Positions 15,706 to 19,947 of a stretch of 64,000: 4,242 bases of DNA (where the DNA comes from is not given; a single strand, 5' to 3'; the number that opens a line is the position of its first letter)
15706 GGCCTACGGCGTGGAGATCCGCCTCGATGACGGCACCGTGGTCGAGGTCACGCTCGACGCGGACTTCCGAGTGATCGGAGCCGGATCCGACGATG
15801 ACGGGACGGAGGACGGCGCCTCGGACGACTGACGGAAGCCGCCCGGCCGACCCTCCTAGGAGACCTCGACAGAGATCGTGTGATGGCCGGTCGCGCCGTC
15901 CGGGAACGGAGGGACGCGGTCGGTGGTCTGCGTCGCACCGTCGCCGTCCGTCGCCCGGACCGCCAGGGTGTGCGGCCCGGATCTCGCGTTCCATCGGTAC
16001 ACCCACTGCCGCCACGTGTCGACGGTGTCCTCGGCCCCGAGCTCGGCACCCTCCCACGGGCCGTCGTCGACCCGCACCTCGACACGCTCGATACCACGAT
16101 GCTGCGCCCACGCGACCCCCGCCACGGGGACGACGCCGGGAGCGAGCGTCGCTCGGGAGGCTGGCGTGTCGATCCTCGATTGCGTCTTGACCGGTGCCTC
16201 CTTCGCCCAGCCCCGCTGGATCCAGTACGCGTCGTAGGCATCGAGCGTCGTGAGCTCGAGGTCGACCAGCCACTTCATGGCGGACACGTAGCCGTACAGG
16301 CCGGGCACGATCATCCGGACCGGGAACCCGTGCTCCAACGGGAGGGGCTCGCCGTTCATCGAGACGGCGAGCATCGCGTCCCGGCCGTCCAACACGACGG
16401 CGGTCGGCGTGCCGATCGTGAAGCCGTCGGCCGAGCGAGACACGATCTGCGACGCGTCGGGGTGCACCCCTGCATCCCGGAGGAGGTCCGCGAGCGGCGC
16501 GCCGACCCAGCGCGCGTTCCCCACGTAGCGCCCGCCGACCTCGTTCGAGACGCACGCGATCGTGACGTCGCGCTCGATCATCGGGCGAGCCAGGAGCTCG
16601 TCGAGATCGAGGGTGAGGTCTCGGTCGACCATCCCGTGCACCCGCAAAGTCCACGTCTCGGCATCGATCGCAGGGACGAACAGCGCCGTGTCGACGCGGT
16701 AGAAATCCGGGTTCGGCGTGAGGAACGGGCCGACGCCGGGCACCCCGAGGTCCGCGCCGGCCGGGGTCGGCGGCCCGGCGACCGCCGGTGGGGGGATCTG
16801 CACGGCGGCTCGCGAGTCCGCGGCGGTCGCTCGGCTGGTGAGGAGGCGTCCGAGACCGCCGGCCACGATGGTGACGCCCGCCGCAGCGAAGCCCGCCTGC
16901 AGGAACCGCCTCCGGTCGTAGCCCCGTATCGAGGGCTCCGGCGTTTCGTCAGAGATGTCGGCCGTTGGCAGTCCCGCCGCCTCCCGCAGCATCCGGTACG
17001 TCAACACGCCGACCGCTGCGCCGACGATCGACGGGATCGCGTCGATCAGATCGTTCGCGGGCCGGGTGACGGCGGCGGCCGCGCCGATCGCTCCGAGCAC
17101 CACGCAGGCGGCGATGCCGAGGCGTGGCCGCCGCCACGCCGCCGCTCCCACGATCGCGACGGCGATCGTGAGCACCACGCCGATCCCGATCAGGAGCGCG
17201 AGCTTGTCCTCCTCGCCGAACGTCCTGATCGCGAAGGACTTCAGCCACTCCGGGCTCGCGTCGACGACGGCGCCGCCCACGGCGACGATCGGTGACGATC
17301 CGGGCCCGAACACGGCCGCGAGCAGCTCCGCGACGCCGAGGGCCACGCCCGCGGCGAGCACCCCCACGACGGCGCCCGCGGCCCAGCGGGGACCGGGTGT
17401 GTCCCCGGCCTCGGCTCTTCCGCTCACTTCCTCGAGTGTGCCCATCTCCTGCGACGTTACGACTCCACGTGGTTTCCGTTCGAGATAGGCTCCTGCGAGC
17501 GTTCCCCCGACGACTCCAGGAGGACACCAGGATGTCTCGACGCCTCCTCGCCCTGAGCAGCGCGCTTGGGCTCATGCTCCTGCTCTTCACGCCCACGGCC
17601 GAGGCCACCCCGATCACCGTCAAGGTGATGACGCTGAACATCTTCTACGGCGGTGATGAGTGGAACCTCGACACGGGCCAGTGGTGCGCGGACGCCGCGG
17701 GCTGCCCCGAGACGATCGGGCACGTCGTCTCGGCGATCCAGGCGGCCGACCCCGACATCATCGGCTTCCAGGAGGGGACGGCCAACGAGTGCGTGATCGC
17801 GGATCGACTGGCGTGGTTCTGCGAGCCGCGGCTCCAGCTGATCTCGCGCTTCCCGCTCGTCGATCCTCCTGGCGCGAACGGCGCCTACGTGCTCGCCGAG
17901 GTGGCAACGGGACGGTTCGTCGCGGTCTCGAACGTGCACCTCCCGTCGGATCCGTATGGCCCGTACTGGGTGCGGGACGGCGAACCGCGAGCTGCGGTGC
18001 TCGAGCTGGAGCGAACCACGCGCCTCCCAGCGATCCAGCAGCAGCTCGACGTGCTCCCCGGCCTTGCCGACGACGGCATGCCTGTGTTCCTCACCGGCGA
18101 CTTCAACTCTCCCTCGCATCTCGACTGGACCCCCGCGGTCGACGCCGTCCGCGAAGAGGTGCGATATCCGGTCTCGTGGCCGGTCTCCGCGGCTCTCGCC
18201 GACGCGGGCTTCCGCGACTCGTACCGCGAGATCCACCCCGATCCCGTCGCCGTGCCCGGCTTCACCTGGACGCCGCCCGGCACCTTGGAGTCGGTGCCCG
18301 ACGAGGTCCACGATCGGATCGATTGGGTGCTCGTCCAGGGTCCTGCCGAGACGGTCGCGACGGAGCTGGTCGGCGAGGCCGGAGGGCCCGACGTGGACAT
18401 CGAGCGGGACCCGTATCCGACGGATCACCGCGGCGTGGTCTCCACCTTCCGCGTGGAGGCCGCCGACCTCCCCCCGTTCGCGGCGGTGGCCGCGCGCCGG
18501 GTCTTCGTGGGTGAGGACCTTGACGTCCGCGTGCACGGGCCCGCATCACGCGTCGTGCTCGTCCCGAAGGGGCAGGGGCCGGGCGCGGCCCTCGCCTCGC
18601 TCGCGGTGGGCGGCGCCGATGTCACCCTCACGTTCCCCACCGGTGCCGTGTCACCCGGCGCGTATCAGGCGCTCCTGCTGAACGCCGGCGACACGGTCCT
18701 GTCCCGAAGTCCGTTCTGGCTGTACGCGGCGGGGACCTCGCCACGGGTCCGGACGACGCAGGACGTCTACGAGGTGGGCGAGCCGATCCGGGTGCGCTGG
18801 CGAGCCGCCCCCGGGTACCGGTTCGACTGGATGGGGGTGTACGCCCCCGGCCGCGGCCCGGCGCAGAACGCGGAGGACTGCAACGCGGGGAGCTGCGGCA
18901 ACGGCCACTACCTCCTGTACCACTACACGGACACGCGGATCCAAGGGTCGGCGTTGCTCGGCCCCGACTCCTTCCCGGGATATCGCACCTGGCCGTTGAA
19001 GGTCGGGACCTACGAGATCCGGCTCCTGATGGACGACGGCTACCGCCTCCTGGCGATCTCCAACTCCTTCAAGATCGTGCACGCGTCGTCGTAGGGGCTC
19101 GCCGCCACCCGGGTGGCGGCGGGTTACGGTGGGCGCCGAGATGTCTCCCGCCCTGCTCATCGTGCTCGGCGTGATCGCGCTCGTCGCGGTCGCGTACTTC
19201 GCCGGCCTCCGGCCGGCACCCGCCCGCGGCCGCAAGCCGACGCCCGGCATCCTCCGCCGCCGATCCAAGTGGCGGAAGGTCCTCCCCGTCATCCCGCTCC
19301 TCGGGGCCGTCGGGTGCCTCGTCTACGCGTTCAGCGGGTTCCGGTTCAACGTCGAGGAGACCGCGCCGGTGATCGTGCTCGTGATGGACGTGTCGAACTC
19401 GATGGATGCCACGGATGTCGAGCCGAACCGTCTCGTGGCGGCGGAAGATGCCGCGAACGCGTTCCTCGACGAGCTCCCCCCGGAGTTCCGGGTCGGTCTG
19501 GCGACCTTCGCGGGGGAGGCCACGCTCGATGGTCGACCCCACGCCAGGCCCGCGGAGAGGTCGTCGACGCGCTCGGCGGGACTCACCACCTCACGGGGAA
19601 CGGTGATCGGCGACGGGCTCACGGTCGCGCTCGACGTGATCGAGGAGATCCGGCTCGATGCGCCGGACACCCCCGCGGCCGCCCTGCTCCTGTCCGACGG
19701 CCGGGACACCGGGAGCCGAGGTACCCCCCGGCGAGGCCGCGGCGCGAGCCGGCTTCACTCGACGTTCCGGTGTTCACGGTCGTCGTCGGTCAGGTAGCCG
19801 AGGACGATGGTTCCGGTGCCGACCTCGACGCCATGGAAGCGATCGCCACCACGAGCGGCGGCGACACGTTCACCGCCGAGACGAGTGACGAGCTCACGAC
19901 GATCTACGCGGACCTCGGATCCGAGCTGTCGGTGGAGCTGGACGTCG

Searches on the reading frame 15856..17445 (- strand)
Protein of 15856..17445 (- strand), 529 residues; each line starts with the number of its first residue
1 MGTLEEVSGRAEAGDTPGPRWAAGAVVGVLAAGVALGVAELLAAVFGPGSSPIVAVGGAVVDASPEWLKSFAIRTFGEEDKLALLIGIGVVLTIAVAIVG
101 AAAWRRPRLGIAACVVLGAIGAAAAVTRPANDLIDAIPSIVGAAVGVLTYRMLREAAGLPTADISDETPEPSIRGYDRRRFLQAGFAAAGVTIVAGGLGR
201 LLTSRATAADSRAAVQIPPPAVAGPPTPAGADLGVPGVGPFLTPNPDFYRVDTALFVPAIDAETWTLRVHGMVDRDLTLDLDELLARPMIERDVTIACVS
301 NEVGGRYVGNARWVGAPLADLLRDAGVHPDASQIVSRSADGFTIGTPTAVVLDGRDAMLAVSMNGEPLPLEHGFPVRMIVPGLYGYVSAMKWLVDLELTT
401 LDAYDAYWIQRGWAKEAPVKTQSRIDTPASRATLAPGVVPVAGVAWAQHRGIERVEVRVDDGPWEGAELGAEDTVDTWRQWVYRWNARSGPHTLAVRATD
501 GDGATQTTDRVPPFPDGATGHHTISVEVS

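Call 5: search_protein_families(library=pfam, proteins=[window:15856-17445:-], max_evalue=0.01)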
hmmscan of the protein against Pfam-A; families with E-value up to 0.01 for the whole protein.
window:15856-17445:- (529 aa): 2 families
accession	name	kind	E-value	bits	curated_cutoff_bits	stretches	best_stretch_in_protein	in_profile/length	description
PF00174.25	Oxidored_molyb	-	4.1e-45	153.8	24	1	257-407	4-168/169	Oxidoreductase molybdopterin binding domain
PF17957.7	Big_7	-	5.3e-05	24.2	24.1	1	424-496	4-70/70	Bacterial Ig domain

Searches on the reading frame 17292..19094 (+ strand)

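Call 5: search_protein_families(library=pfam, proteins=[window:17292-19094:+], max_evalue=0.01)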
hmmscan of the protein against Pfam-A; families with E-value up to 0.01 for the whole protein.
window:17292-19094:+ (600 aa): 1 family
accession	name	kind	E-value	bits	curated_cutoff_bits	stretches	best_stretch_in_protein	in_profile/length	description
PF03372.29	Exo_endo_phos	-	1.3e-10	41.9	24.5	1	129-379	8-225/225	Endonuclease/Exonuclease/phosphatase family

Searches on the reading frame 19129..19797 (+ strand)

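Call 5: search_protein_families(library=pfam, proteins=[window:19129-19797:+], max_evalue=0.01)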
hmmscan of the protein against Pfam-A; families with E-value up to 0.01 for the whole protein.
window:19129-19797:+ (222 aa): 2 families
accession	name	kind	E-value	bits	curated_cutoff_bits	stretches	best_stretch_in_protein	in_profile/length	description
PF13519.12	VWA_2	-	1.4e-14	55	27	1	82-191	1-106/107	von Willebrand factor type A domain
PF00092.34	VWA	-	0.00037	21.2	23.8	1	82-195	2-117/174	von Willebrand factor type A domain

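Call 6: search_protein_families(library=ncbifam, proteins=[window:19129-19797:+], max_evalue=0.01)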
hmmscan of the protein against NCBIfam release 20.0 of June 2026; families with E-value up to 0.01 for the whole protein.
window:19129-19797:+ (222 aa): 5 families
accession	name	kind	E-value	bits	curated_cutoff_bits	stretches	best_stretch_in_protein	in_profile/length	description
NF010238.0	PRK13685.1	subfamily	3.5e-23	82.2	432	1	44-197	60-217/335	hypothetical protein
NF047506.1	VWA_BatB_Lepto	exception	2.8e-07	30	350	1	82-131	88-136/324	VWA domain-containing protein BatB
TIGR02442.1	Cob-chelat-sub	hypoth_equivalog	2.4e-05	23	779.45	1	78-200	471-590/641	putative cobaltochelatase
TIGR00868.1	hCaCC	subfamily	0.00062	17.7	900.85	1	80-195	305-418/863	calcium-activated chloride channel protein 1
NF047508.1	VWA_BatA_Lepto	exception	0.0047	16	380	1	61-165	65-178/315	VWA domain-containing protein BatA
